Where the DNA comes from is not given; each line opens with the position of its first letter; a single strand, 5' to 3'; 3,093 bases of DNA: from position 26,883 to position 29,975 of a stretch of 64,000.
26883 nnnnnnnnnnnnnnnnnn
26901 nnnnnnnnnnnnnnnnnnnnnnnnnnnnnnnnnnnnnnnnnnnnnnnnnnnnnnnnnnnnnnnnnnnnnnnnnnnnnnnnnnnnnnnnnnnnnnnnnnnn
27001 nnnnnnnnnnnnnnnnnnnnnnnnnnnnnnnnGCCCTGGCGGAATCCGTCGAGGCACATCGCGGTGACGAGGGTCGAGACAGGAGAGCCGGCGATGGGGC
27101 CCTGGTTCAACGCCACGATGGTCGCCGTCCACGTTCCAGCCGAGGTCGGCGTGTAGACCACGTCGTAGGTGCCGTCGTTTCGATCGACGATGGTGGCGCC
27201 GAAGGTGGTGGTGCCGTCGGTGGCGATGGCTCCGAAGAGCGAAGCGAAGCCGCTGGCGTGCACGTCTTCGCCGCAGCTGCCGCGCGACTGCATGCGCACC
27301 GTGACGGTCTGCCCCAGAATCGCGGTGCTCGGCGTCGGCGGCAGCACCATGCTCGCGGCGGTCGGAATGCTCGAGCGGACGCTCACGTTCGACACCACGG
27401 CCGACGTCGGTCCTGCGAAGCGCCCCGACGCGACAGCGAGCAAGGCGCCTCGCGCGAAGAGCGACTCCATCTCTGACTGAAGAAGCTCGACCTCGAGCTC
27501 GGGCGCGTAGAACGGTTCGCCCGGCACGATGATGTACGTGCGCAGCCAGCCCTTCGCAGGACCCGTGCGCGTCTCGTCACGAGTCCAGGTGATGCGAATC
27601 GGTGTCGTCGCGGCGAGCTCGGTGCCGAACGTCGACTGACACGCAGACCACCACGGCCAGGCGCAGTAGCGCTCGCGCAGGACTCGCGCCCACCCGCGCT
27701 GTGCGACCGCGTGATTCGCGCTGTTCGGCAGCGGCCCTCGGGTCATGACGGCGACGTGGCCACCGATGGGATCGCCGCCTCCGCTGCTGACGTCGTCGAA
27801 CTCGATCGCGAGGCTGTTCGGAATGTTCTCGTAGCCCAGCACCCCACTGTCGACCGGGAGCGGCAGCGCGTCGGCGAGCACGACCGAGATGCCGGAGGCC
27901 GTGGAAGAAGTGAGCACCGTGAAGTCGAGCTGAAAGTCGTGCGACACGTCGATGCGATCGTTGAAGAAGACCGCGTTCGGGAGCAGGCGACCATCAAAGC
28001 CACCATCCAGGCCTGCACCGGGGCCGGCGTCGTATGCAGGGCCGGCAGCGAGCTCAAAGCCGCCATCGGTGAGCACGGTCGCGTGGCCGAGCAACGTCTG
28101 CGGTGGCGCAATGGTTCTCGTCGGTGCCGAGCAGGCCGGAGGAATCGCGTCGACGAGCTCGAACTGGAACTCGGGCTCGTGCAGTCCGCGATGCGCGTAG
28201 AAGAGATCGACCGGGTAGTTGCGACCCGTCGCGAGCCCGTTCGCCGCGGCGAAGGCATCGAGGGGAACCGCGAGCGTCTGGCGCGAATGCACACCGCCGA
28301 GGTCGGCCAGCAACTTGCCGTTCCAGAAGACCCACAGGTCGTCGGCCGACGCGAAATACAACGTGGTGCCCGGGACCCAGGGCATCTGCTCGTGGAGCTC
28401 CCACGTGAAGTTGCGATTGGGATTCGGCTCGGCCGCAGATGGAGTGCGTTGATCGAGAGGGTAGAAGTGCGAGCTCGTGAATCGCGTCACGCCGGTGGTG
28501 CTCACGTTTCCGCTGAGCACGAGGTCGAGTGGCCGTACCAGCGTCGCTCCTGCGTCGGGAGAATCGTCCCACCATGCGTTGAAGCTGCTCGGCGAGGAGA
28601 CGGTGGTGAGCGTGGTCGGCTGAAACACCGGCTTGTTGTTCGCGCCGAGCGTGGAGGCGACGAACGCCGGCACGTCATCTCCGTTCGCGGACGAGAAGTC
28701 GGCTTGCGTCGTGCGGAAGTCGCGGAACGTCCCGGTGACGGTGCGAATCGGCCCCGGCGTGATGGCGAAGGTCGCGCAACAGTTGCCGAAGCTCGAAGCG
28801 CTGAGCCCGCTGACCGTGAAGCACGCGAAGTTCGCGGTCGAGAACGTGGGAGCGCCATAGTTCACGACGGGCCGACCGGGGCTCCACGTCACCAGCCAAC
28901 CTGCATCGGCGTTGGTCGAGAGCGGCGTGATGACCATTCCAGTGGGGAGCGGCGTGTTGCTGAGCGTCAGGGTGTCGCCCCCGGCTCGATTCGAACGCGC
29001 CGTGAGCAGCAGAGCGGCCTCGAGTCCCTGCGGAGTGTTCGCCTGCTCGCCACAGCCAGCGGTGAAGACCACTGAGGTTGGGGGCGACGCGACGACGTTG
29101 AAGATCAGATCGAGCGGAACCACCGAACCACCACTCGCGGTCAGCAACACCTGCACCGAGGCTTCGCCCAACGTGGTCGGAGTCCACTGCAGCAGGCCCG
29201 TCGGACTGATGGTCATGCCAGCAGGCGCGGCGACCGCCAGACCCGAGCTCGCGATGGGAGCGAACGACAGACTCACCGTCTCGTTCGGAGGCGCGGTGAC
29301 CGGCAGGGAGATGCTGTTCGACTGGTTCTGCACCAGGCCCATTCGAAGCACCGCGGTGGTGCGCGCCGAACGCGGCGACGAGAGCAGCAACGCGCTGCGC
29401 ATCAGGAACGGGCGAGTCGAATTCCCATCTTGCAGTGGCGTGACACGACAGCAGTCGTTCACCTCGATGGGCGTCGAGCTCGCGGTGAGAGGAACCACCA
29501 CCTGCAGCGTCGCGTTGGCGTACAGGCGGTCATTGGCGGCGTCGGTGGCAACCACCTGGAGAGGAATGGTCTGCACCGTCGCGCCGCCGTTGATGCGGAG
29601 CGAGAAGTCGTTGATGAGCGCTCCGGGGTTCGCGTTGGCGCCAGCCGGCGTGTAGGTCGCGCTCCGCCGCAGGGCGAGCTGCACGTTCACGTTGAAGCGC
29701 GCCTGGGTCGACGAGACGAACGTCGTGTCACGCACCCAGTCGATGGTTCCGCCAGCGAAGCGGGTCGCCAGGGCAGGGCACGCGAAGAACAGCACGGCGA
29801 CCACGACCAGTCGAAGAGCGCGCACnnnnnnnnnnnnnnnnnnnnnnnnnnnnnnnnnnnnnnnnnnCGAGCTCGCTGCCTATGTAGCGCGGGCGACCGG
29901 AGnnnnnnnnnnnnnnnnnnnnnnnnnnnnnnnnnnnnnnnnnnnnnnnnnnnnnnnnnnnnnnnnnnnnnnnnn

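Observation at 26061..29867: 1268-aa PA14/fibro-slime + 9x Myxococcus Cys-rich repeat protein with a GCGC...RRRRS (MYXO-CTERM-like) tail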

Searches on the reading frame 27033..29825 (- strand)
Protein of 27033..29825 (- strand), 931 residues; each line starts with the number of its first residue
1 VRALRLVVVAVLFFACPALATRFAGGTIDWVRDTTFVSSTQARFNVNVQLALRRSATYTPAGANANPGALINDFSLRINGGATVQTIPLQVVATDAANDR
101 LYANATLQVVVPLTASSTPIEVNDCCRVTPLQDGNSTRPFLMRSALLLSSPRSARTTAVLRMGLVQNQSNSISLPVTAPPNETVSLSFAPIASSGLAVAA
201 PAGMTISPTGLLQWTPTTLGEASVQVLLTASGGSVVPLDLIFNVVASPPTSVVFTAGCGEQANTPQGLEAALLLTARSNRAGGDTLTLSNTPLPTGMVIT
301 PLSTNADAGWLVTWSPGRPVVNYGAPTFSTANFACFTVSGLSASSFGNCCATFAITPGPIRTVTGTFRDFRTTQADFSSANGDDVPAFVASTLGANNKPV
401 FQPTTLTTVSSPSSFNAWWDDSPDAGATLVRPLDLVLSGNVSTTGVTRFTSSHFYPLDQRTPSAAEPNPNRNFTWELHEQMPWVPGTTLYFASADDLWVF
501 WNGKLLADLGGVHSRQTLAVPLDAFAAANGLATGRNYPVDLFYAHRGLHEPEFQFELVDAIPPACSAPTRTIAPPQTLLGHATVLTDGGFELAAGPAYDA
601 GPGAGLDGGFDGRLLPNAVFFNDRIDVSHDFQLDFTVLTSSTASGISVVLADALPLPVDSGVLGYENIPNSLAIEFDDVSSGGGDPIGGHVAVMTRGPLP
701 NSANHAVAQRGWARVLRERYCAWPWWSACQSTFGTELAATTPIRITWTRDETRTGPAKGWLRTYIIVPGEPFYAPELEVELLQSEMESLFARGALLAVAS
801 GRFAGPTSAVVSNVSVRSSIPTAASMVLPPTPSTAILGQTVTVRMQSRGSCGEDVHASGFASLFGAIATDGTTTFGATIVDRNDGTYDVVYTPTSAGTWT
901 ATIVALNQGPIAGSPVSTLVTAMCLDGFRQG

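Call 14: find_homologous_proteins(query=window:27033-29825:-, max_evalue=0.001)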
Query window:27033-29825:- (931 aa): 3 proteins with E <= 0.001 among 8000 candidates.
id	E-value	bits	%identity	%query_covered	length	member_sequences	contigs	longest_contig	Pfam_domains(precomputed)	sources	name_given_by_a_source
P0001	1.0e-150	522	38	100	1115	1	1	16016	PF00630.26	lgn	-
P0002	4.0e-147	510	38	98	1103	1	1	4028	PF13948.12,PF24908.1,PF00630.26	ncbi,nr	ncbi:MAG: fibro-slime domain-containing protein, partial [Archangiaceae bacterium]|nr:fibro-slime do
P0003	3.6e-132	460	41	75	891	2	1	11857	PF07691.18,PF13948.12,PF00630.26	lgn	-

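Call 16: find_encoding_contigs(protein=P0001, flank=10000, max_places=4)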
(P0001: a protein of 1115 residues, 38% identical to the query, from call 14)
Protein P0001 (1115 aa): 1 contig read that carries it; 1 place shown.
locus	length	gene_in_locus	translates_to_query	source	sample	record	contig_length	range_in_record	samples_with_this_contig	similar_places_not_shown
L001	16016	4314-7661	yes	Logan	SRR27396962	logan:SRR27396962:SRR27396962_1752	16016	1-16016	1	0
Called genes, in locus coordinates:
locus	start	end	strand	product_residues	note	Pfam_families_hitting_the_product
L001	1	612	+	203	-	?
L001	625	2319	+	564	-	-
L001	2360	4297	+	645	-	PF08497:Radical_SAM_N, PF04055:Radical_SAM, PF11842:DUF3362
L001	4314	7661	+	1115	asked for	PF00630:Filamin (faint)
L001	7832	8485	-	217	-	-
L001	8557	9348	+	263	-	-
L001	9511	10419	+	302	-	-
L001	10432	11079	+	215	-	-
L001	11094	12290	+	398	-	PF07394:DUF1501 (weak)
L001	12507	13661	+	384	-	PF08668:HDOD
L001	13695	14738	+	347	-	PF13226:DUF4034 (faint), PF00515:TPR_1 (faint), PF07719:TPR_2 (faint), PF13431:TPR_17 (faint), PF13181:TPR_8 (faint), PF13432:TPR_16 (weak), PF13414:TPR_11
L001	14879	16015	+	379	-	?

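Call 17: find_encoding_contigs(protein=P0003, flank=10000, max_places=4)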
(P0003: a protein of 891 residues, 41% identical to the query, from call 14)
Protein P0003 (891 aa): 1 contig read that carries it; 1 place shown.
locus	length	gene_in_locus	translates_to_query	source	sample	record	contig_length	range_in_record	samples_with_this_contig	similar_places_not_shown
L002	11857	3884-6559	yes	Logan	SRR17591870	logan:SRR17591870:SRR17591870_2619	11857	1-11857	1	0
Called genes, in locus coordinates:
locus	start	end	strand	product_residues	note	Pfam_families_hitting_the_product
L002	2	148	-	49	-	?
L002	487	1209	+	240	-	PF20772:TACO1_YebC_N, PF01709:Transcrip_reg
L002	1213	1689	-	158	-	-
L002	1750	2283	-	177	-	-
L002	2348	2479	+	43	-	-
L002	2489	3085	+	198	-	PF12844:HTH_19 (weak), PF13560:HTH_31, PF01381:HTH_3, PF07883:Cupin_2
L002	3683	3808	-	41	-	-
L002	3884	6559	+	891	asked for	PF07691:PA14 (weak), PF00630:Filamin (weak), PF13948:DUF4215 (weak)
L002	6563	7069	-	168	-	-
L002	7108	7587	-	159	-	-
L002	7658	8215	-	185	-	PF00440:TetR_N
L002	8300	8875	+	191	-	PF12680:SnoaL_2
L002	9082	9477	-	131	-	-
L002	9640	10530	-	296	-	PF00126:HTH_1, PF03466:LysR_substrate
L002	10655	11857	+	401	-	?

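Call 31: find_related_loci(query=A2, collection=genome_contigs, flank=8000)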
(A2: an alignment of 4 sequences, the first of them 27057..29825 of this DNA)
Query A2 (923 aa) in genome_contigs; peptide patterns used: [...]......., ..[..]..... (x = any residue, [..] = any of these).
201 stretches matched a pattern; 4 encode a relative of the query (tblastn E <= 1e-3); 4 distinct loci.
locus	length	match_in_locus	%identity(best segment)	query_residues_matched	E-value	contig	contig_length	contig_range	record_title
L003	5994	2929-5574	38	20-900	2e-151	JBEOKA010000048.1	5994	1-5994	MAG: Myxococcaceae bacterium isolate mt_II.5 NODE_5267_length_5994_cov_8.528035, whole genome shotgun sequence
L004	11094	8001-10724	39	4-904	2e-149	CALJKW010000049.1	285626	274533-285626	MAG TPA_asm: uncultured Myxococcales bacterium isolate SRR6227243_bin.56_CONCOCT_v1.1_MAG genome assembly, contig: ERZ79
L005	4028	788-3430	38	20-900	5e-154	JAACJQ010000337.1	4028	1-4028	MAG: Archangiaceae bacterium isolate LZH k87_570595, whole genome shotgun sequence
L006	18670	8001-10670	34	24-915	3e-117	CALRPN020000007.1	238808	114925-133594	MAG: Archangium gephyra isolate JJ-KV9-13-1-m1-bin299 genome assembly, contig: JJ-KV9-13-C8, whole genome shotgun sequen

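Call 32: search_solved_structures(query=A2, max_evalue=1)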
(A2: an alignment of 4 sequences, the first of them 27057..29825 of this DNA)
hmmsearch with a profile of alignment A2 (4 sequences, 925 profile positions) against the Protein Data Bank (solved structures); distinct sequences matched with E-value up to 1: 57.
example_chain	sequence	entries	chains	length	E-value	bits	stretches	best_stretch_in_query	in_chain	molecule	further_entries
1wlh_A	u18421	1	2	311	4.5e-13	51.3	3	869-923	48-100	Gelation factor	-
2j3s_A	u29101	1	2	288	4.2e-12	48.1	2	878-923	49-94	FILAMIN-A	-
4m9p_A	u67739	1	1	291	4.4e-11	44.7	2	860-923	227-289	Filamin-A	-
2ds4_A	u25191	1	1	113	3.6e-10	41.7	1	839-922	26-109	Tripartite motif protein 45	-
2k7p_A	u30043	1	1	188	6e-10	41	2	866-922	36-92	Filamin-A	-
6ew1_A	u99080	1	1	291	1.1e-09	40.1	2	860-923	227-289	Filamin-A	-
7ouu_A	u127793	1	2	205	1.7e-08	36.2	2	858-921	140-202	Isoform 2 of Filamin-C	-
7p0e_A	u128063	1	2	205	3e-08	35.3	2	865-921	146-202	Isoform 2 of Filamin-C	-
5dcp_A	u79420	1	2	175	3.2e-08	35.3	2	879-923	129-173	Filamin-B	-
7o0b_A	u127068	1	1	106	6.6e-08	34.2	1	835-919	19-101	Tripartite motif-containing protein 3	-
7ouv_A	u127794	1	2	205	8.6e-08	33.8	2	858-921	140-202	Isoform 2 of Filamin-C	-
7vzo_A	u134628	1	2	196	1e-07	33.6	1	866-922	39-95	Filamin C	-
1qfh_A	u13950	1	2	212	1.7e-07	32.8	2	873-918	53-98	PROTEIN (GELATION FACTOR)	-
2n62_L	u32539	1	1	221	1.9e-07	32.7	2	873-918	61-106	gelation factor, secretion monitor chimera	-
4p3w_A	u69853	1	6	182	1.4e-06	29.8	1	866-922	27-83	Filamin-A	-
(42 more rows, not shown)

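Call 45: predict_structure(alignment_id=A2)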
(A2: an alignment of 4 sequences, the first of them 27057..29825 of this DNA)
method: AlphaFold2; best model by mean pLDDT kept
length: 923 residues; sequences in the alignment: 4
mean_pLDDT: 48.0   pTM: 0.34
mean pLDDT of the five models: 48.0, 42.5, 40.6, 39.5, 38.5
residues with pLDDT >= 90: 0; 70-90: 124; 50-70: 259; < 50: 540
segments of 3 or more residues with pLDDT < 50: 1-26, 55-64, 78-84, 114-161, 191-197, 247-272, 275-284, 290-297, 304-308, 313-334, 338-347, 351-480, 490-494, 509-519, 527-529, 544-554, 556-626, 640-644, 653-667, 679-688, 699-737, 752-754, 768-774, 791-809, 817-825, 849-853, 856-859, 906-909
pLDDT, mean of each block of 10 residues (from residue 1): 24 24 44 56 66 46 53 53 57 63 69 44 34 25 25 31 65 65 73 48 78 77 76 69 55 39 41 47 47 47 48 42 28 48 43 41 43 28 22 28 26 33 36 42 39 33 29 40 51 51 51 41 53 53 44 44 29 24 29 28 27 31 47 60 55 41 46 59 37 55 31 35 33 44 69 52 61 53 67 45 39 50 49 77 70 48 71 79 72 86 60 71 71
secondary structure, 60 per line:
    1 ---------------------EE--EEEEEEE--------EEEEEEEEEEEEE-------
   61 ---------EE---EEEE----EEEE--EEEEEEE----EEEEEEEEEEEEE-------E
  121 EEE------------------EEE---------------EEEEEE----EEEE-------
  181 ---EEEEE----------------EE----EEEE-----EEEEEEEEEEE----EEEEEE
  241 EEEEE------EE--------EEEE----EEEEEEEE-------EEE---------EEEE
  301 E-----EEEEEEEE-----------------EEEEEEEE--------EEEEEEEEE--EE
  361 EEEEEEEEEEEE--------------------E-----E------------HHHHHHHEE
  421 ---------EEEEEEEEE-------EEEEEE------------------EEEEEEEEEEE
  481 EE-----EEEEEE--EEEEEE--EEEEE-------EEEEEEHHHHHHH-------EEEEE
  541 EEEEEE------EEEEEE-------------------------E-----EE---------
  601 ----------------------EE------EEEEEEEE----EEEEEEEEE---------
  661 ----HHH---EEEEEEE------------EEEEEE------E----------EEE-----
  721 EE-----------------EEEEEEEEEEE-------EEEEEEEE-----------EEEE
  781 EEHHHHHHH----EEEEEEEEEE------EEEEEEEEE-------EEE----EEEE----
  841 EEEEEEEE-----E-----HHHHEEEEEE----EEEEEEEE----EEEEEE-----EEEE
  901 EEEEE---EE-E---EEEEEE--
elements in order (helices of 4 or more, strands of 3 or more residues): E26-32 E41-53 E75-78 E83-86 E89-95 E100-112 E120-123 E142-144 E160-165 E170-173 E184-188 E211-214 E220-230 E235-245 E262-265 E270-277 E285-287 E297-301 E307-314 E332-339 E348-356 E359-372 H412-418 E430-438 E446-451 E470-482 E488-493 E496-501 E504-508 E516-521 H522-528 E536-546 E553-558 E631-638 E643-651 E671-677 E690-695 E713-715 E740-750 E758-765 E777-782 H783-789 E794-803 E810-818 E826-828 E833-836 E841-848 H860-863 E864-869 E874-881 E886-891 E897-905 E916-921

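Call 46: search_protein_representatives(alignment_id=A2)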
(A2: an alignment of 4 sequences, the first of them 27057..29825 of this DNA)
Query: 4 sequences, 925 profile positions. Proteins with E-value up to 0.001 (for the whole library): 7966; up to 1e-10: 3597; up to 1e-30: 462. The best 150 are listed.
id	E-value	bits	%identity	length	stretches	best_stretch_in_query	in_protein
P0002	0.0e+00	1518.9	-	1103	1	1-924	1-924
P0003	0.0e+00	1144.0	-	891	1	232-925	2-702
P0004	7.8e-156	537.0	-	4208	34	818-922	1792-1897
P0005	8.8e-147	507.1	-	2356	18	823-923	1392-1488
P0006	8.4e-126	437.7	-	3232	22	838-923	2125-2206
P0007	2.1e-119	416.5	-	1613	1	14-923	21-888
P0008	3.1e-113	396.1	-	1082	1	17-797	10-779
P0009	1.8e-111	390.3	-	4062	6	16-922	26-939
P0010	3.3e-110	386.0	-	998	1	8-922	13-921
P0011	3.4e-109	382.7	-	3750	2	21-756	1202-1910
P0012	2.0e-103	363.6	-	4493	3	4-923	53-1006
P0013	4.2e-103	362.6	-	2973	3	23-566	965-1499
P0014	2.1e-102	360.2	-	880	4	351-554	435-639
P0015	7.9e-100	351.7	-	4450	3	1-910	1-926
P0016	9.8e-100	351.4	-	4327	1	7-911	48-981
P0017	1.1e-99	351.3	-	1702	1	5-923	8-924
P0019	1.4e-96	341.0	-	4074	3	6-924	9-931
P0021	5.3e-95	335.7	-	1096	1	7-922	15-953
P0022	7.1e-95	335.3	-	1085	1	13-922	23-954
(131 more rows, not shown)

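Call 48: search_protein_families(library=pfam, proteins=[P0015, P0017, P0007, P0008, P0010], max_evalue=0.001)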
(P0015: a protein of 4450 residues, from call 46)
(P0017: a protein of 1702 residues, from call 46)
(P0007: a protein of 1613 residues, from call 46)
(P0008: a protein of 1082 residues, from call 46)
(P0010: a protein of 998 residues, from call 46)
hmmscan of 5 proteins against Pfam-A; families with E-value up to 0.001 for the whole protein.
P0015 (4450 aa): 6 families
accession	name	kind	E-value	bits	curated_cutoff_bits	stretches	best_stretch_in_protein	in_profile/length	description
PF00630.25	Filamin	-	1.9e-34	118.8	26.9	1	848-939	15-92/93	Filamin/ABP280 repeat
PF23616.1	Ig_GEX2_N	-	1.7e-19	70.3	27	0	1459-1550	14-105/105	GEX2 N-terminal Ig-like domain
PF09134.16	Invasin_D3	-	3.9e-17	63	33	1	1459-1536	15-84/98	Invasin, domain 3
PF18483.9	Lectin_L-type_dom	-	6.5e-16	59.3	78.3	1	606-815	7-201/215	Legume lectin beta-barrel domain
PF00139.26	Lectin_legB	-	9.3e-13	48.7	26.3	1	610-828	18-233/250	Legume lectin domain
PF24907.1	SIBA-E_N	-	6.4e-06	26.6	28.1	1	27-139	2-111/119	Integrin beta-like protein A-E, N-terminal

P0017 (1702 aa): 7 families
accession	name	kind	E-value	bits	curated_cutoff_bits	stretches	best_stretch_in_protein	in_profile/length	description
PF18887.5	MBG_3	-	1.5e-53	179.2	25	6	1318-1394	2-72/72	MBG domain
PF18676.6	MBG_2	-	4e-20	72.6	25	1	1474-1549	1-72/72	MBG domain (YGX type)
PF18483.9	Lectin_L-type_dom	-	2.3e-14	54.2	78.3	1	620-752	34-166/215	Legume lectin beta-barrel domain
PF00630.25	Filamin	-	1.3e-09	39.2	26.9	1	871-919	42-92/93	Filamin/ABP280 repeat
PF24907.1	SIBA-E_N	-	4.2e-08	33.6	28.1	1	30-145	1-111/119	Integrin beta-like protein A-E, N-terminal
PF00139.26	Lectin_legB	-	8.9e-07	29.1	26.3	1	634-751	62-173/250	Legume lectin domain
PF07691.17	PA14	-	0.00049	20.4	24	0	507-570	62-124/147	PA14 domain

P0007 (1613 aa): 8 families
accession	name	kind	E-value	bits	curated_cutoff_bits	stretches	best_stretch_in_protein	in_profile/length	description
PF18676.6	MBG_2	-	1.1e-33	116.1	25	2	1365-1440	1-72/72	MBG domain (YGX type)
PF18483.9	Lectin_L-type_dom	-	2.5e-15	57.4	78.3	1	569-774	10-207/215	Legume lectin beta-barrel domain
PF18887.5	MBG_3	-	8.7e-15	55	25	3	900-969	9-72/72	MBG domain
PF00630.25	Filamin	-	5.4e-11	43.6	26.9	1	813-883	27-92/93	Filamin/ABP280 repeat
PF24907.1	SIBA-E_N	-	1.2e-10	41.8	28.1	1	46-157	12-118/119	Integrin beta-like protein A-E, N-terminal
PF00139.26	Lectin_legB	-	1.6e-08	34.8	26.3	1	607-786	63-236/250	Legume lectin domain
PF24908.1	Ig_SIBA-E_2nd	-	3.6e-08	34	27.8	1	171-258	3-88/117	Integrin beta-like protein A-E, second Ig-like domain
PF07691.17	PA14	-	3e-06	27.5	24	1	443-558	26-144/147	PA14 domain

P0008 (1082 aa): 1 family
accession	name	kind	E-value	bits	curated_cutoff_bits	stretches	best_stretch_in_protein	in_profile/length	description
PF18483.9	Lectin_L-type_dom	-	4.5e-05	23.9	78.3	1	574-694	9-138/215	Legume lectin beta-barrel domain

P0010 (998 aa): 5 families
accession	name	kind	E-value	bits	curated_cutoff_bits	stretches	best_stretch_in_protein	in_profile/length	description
PF18483.9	Lectin_L-type_dom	-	3.6e-15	56.8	78.3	1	589-802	7-205/215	Legume lectin beta-barrel domain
PF00630.25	Filamin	-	7.9e-14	52.7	26.9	1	834-918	18-93/93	Filamin/ABP280 repeat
PF24907.1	SIBA-E_N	-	8.5e-13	48.8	28.1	1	32-146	2-110/119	Integrin beta-like protein A-E, N-terminal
PF00139.26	Lectin_legB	-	9.9e-12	45.3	26.3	1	588-819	13-239/250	Legume lectin domain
PF23616.1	Ig_GEX2_N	-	3.5e-08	34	27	1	831-921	12-105/105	GEX2 N-terminal Ig-like domain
